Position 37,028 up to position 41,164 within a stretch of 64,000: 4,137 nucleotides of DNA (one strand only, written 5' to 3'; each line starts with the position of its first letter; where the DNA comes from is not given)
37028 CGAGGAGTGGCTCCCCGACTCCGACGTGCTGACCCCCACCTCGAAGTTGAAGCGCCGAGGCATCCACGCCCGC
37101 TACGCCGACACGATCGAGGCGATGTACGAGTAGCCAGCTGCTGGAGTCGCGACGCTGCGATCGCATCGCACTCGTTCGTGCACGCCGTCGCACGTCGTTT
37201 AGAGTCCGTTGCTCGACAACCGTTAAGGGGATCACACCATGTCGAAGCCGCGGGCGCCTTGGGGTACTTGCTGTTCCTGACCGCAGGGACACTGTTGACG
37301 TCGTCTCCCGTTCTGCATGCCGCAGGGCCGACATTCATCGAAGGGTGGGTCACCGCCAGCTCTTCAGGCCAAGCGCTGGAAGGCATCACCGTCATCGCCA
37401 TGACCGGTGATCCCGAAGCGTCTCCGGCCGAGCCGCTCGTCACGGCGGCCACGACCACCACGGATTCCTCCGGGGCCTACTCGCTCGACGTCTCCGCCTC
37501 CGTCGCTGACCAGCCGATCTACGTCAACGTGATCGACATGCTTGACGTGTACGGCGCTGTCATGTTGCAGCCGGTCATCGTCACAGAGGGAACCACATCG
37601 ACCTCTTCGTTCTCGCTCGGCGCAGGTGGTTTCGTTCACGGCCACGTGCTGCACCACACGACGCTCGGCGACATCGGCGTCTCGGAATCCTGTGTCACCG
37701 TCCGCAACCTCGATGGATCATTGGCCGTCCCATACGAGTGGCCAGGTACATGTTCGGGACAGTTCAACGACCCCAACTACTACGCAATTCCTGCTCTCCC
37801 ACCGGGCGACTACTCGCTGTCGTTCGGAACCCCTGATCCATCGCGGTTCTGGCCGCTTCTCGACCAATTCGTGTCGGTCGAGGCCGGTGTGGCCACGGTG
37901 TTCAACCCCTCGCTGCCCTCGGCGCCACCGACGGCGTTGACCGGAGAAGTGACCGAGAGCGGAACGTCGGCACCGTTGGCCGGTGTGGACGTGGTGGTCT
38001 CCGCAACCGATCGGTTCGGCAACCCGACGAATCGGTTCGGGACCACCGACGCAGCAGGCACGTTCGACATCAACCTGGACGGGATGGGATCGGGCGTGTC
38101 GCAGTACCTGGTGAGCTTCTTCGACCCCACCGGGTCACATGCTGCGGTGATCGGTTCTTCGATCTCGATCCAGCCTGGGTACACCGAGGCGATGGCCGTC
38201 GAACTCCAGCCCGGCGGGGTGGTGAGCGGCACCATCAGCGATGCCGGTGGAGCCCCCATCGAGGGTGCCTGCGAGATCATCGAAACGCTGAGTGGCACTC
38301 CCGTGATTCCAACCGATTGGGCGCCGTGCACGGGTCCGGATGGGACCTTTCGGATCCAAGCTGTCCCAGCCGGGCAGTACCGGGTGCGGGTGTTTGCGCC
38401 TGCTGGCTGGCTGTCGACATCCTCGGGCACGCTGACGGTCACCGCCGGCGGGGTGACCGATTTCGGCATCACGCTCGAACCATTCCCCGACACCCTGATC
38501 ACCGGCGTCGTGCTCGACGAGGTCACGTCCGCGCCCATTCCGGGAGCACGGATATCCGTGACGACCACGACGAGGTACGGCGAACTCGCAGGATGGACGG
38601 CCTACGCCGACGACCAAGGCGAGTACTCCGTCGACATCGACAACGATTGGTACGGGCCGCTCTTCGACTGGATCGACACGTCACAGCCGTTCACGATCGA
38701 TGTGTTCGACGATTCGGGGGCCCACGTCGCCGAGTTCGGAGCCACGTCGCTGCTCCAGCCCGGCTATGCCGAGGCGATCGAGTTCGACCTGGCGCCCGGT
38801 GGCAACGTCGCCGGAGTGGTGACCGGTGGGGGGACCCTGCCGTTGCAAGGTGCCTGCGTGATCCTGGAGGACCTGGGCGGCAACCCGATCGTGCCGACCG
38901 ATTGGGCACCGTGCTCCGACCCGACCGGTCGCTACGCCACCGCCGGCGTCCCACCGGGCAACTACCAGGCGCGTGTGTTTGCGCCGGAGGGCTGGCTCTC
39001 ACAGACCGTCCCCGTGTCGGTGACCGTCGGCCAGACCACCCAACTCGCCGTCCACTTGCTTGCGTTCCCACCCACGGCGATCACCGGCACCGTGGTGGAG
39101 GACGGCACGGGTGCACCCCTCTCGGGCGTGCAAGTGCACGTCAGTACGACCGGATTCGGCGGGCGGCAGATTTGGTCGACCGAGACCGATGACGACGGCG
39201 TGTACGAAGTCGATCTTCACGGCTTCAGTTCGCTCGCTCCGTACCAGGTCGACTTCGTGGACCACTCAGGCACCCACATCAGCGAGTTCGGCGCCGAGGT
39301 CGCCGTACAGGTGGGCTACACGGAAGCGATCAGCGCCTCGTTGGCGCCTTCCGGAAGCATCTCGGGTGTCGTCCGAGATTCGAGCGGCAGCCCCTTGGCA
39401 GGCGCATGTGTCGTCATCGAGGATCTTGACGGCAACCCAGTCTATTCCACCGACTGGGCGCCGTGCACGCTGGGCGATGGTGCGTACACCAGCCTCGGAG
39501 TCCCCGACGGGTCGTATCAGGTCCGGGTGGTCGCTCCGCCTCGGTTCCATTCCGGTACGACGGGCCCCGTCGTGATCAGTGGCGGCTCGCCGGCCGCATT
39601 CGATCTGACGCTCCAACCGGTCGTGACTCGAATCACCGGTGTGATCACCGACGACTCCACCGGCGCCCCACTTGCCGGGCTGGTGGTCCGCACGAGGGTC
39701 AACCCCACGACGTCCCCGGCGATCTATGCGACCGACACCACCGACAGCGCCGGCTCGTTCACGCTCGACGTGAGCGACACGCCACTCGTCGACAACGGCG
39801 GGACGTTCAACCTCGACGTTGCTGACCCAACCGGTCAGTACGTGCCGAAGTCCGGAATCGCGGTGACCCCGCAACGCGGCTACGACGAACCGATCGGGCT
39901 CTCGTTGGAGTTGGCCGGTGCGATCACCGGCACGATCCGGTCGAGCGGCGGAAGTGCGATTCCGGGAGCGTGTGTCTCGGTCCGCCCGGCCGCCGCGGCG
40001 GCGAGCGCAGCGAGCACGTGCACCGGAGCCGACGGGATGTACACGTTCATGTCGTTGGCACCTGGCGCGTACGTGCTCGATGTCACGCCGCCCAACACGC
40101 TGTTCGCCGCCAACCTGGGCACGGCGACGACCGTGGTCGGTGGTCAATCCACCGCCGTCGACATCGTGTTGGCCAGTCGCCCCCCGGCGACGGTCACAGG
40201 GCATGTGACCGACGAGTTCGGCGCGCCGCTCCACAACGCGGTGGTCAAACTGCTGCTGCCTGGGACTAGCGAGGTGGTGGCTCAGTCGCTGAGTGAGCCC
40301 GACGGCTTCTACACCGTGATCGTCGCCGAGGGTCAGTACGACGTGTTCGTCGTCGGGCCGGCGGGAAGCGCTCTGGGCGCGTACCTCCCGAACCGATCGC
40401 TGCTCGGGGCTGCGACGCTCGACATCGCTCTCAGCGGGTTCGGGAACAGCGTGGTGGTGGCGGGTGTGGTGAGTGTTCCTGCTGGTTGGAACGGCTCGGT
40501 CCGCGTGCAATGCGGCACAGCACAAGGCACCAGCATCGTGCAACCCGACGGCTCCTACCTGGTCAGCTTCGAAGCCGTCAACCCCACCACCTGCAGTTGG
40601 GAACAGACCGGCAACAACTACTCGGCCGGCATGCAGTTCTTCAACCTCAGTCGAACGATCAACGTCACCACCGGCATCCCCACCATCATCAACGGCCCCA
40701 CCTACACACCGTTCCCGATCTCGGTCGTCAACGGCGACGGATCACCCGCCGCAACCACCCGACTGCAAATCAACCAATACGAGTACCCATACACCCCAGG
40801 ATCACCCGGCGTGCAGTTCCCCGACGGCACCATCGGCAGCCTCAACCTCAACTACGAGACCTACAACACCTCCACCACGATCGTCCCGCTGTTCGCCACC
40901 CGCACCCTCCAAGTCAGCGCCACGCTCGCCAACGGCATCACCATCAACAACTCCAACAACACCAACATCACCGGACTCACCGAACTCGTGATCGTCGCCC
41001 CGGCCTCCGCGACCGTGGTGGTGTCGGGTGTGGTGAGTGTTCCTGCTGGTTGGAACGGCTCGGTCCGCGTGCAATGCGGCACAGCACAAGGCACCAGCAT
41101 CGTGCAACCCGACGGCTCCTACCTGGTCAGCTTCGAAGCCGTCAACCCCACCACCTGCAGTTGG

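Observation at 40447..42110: Three nucleotide-identical 564-bp tandem repeats inside the 2239-aa surface protein gene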

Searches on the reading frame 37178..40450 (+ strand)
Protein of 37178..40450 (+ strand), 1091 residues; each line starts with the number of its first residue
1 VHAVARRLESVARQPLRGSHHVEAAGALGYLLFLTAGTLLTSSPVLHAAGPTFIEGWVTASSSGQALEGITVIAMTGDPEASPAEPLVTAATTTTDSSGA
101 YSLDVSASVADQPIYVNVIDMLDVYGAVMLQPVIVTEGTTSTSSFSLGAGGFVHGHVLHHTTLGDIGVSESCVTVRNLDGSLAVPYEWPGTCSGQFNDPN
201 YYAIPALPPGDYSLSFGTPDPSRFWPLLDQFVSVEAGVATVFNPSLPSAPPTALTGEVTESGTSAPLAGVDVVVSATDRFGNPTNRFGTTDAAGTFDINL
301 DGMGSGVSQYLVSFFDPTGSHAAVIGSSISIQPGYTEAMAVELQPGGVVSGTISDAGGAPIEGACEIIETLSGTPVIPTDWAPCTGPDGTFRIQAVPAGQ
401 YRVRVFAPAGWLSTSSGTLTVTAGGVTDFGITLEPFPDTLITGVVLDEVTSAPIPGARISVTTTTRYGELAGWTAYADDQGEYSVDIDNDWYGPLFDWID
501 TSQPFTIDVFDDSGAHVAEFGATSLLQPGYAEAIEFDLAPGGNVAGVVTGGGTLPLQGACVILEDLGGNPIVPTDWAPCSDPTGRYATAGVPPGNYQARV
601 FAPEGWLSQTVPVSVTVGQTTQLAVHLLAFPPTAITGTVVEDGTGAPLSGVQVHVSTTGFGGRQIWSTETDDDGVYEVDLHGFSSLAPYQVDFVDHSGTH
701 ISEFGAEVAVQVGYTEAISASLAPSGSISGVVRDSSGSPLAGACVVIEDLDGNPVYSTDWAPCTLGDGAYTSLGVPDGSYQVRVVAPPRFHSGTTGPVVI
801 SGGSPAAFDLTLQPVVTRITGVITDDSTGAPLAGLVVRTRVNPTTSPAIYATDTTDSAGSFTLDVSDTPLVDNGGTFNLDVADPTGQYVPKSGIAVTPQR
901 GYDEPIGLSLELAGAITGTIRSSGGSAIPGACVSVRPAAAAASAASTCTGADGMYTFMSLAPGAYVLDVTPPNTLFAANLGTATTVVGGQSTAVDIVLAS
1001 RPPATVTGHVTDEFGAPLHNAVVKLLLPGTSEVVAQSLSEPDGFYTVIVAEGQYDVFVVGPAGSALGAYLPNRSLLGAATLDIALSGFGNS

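Call 21: search_protein_families(library=pfam, proteins=[window:37178-40450:+], max_evalue=1)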
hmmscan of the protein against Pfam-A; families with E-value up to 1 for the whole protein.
window:37178-40450:+ (1091 aa): 19 families
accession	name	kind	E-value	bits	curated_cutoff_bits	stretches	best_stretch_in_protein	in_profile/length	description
PF13620.12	CarboxypepD_reg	-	1.7e-71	237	32.3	10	727-813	1-82/82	Carboxypeptidase regulatory-like domain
PF13715.12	CarbopepD_reg_2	-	4.8e-27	94.2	32.2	4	635-679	1-39/88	CarboxypepD_reg-like domain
PF17210.9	SdrD_B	-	3.2e-20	72.8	29.7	1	922-978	18-73/112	SdrD B-like domain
PF02369.22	Big_1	-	8.7e-15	55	34.9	3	636-680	20-66/93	Bacterial Ig-like domain (group 1)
PF17802.7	SpaA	-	1.3e-14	54.6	23.1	1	555-621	15-80/91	Prealbumin-like fold domain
PF14686.12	fn3_3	-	5.7e-12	45.7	24.4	2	387-427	33-73/75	Polysaccharide lyase family 4, domain II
PF08400.16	phage_tail_N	-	1.2e-09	38.7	26.6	1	446-513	9-81/134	Prophage tail fibre N-terminal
PF07210.18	DUF1416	-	4.4e-09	36.6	23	1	1001-1064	17-78/97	Protein of unknown function (DUF1416)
PF22898.2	NOMO1-like_1st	-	5.2e-07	30.1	27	0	384-415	32-63/85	BOS complex subunit NOMO1-like, first beta sandwich domain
PF20598.4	DUF6795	-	7.3e-07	29.9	27.4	0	819-864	1-44/103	Domain of unknown function (DUF6795)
PF09430.16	EMC7_beta-sandw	-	4.8e-06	27.2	26.6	0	945-977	21-53/122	ER membrane protein complex subunit 7, beta-sandwich domain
PF00775.27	Dioxygenase_C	-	1.7e-05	24.8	27.3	0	728-797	32-103/182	Dioxygenase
PF24025.1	Ig_DR_A0283-like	-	0.00023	21.9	27.1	0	921-974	14-67/102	DR_A0283-like, Ig-like domain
PF11974.14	bMG3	-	0.00052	20.4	34.9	1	644-680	24-58/103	Bacterial alpha-2-macroglobulin MG3 domain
PF10670.15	DUF4198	-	0.0015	19.2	34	0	265-303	158-198/209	Domain of unknown function (DUF4198)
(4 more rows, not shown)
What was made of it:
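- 37931..40186 (+): Four old, diverged super-repeats (SR1-SR4) of ~184-194 aa, each made of two CarboxypepD_reg domains. CarboxypepD_reg gives 10 stretches at E 1.7e-71 (call 21).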

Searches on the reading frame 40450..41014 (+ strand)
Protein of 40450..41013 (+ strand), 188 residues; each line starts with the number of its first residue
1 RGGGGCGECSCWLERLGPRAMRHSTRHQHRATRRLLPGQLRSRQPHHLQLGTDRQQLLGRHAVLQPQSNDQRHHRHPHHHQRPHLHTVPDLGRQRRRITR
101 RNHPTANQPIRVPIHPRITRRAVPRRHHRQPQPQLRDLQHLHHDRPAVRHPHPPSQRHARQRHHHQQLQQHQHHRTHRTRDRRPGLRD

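Call 7: search_protein_families(library=pfam, proteins=[window:40450-41013:+], max_evalue=0.1)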
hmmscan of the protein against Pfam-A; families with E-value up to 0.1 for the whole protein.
window:40450-41013:+ (188 aa): 0 families

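Call 8: search_protein_families(library=ncbifam, proteins=[window:40450-41013:+], max_evalue=0.1)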
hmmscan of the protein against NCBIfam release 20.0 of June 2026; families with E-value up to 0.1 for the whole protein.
window:40450-41013:+ (188 aa): 0 families

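Call 9: find_homologous_proteins(query=window:40450-41013:+, max_evalue=0.001)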
Query window:40450-41013:+: 466 candidates shared short words with the query, none scored E <= 0.001.

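Call 21: search_protein_families(library=pfam, proteins=[window:40451-41014:+], max_evalue=1)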
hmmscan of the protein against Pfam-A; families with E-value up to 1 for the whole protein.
window:40451-41014:+ (188 aa): 0 families
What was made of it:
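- On Alp/Rib family (alpha C, Rib, R28): Pfam reported no Rib-domain match in the protein or the unit (calls 7, 21).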

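Call 22: find_homologous_proteins(query=window:40451-41014:+, max_evalue=0.01)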
Query window:40451-41014:+: 192 candidates shared short words with the query, none scored E <= 0.01.
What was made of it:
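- Tried and rejected: The 5.8-billion-cluster word-indexed search found nothing (call 22).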

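Call 23: find_related_loci(query=window:40451-41014:+, collection=metagenome_contigs, flank=10000)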
Query window:40451-41014:+ (188 aa) in metagenome_contigs; peptide patterns used: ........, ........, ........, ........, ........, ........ (x = any residue, [..] = any of these).
553 stretches matched a pattern, but none encodes a relative of the query by tblastn (E <= 1e-3).
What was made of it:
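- Tried and rejected: Metagenome contigs gave nothing (call 23).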

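Call 27: predict_structure(protein=window:40451-41014:+)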
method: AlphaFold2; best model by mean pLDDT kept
length: 188 residues; sequences in the alignment: 1
mean_pLDDT: 41.7   pTM: 0.29
mean pLDDT of the five models: 41.7, 37.6, 36.8, 36.4, 35.9
residues with pLDDT >= 90: 0; 70-90: 2; 50-70: 42; < 50: 144
segments of 3 or more residues with pLDDT < 50: 1-5, 29-39, 60-89, 91-95, 97-178, 182-188
pLDDT, mean of each block of 10 residues (from residue 1): 48 61 56 45 58 60 36 26 37 46 36 35 41 35 33 28 33 40 39
secondary structure, 60 per line:
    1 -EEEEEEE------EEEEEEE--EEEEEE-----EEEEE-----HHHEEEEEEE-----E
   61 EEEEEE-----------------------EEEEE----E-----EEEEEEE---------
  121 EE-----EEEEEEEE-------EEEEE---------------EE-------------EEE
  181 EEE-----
elements in order: E2-8 E15-21 E24-29 E35-39 E48-54 E60-66 E90-94 E105-111 E128-135 E143-147 E178-183
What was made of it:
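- The module fold is unknown (pLDDT 41.7, call 27).
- Tried and rejected: AF2 without an alignment gave pLDDT 41.7 (call 27).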

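Call 32: search_solved_structures(query=window:40451-41014:+, max_evalue=10)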
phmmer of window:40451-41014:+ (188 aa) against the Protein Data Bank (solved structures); distinct sequences matched with E-value up to 10: 0.
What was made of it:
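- Tried and rejected: PDB sequences gave nothing (call 32).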

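Call 40: search_solved_structures(query=A1, max_evalue=10, show_alignments=2)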
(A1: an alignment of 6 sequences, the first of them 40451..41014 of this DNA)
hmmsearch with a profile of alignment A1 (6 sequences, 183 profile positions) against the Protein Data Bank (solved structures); distinct sequences matched with E-value up to 10: 6.
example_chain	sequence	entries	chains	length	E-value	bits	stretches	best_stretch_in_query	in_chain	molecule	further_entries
9hfj_A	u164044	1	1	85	0.019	18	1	2-55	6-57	SusC homolog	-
9o9c_B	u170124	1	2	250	0.24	14.4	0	16-84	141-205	IL-18 Surrogate Cytokine Agonist DR3085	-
8e2n_B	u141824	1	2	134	0.27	14.2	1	10-65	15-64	Nanobody VHH113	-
8f6u_B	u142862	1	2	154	0.35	13.9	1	10-65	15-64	Nanobody VHH113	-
9o9b_A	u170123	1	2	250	0.54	13.2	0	16-84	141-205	IL-18 Surrogate Cytokine Agonist DR3097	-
4p99_A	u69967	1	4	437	1.2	12.2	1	11-68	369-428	MpAFP_RII tetra-tandemer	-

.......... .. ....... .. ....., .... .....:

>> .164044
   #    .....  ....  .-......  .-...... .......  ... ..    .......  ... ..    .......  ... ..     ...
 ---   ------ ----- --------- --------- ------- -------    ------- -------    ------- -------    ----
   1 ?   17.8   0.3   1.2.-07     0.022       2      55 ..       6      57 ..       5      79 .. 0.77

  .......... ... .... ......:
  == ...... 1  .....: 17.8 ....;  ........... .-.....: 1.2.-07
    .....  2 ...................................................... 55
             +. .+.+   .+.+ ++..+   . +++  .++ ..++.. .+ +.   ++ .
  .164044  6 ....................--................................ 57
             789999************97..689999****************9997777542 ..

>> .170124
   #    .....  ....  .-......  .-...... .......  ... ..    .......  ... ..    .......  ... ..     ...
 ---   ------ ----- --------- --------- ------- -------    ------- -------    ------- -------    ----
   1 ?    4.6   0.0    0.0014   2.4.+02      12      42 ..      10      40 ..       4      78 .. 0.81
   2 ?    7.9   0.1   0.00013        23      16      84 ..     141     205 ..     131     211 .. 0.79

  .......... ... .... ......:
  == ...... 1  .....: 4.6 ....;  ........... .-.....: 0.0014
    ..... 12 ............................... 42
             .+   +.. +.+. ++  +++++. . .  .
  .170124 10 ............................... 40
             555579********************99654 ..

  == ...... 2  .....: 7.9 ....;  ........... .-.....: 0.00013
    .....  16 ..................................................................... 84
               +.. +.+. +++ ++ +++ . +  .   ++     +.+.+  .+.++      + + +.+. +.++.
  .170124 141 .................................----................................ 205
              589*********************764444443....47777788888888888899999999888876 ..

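Call 62: search_protein_families(library=pfam, alignment_id=A1, max_evalue=5)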
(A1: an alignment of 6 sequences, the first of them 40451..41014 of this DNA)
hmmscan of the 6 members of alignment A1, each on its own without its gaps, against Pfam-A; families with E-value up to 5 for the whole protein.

A. member 1, window:40451-41014:+ (188 aa): 0 families

B. families by the number of members that match (of 6 scanned): 2 families
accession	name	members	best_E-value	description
PF15976.11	CooC_C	1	0.024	CS1-pili formation C-terminal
PF05109.20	Herpes_gp350_A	1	0.12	Herpes virus envelope glycoprotein gp350, N-terminal A domain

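Call 75: search_protein_representatives(protein=window:40450-41013:+)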
Query: 188 residues. Proteins with E-value up to 0.001 (for the whole library): 1; up to 1e-10: 0; up to 1e-30: 0. The best 1 are listed.
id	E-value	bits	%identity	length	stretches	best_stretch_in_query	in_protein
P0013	1.9e-06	44.6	34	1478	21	2-30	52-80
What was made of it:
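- Tried and rejected: The one hit in call 75 is a low-complexity match to the wrong-frame peptide.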

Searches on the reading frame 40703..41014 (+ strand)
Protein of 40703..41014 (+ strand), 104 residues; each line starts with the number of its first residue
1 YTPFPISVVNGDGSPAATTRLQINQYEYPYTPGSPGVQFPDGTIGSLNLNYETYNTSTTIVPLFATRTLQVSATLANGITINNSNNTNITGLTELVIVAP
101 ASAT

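Call 78: search_solved_structures(query=A4, max_evalue=10, show_alignments=1)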
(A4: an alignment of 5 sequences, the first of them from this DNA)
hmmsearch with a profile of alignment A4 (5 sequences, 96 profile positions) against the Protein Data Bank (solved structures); distinct sequences matched with E-value up to 10: 1.
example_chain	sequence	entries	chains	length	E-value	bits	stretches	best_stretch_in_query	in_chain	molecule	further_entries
2a7y_A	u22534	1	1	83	0.77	13.2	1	5-38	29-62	Hypothetical protein Rv2302/MT2359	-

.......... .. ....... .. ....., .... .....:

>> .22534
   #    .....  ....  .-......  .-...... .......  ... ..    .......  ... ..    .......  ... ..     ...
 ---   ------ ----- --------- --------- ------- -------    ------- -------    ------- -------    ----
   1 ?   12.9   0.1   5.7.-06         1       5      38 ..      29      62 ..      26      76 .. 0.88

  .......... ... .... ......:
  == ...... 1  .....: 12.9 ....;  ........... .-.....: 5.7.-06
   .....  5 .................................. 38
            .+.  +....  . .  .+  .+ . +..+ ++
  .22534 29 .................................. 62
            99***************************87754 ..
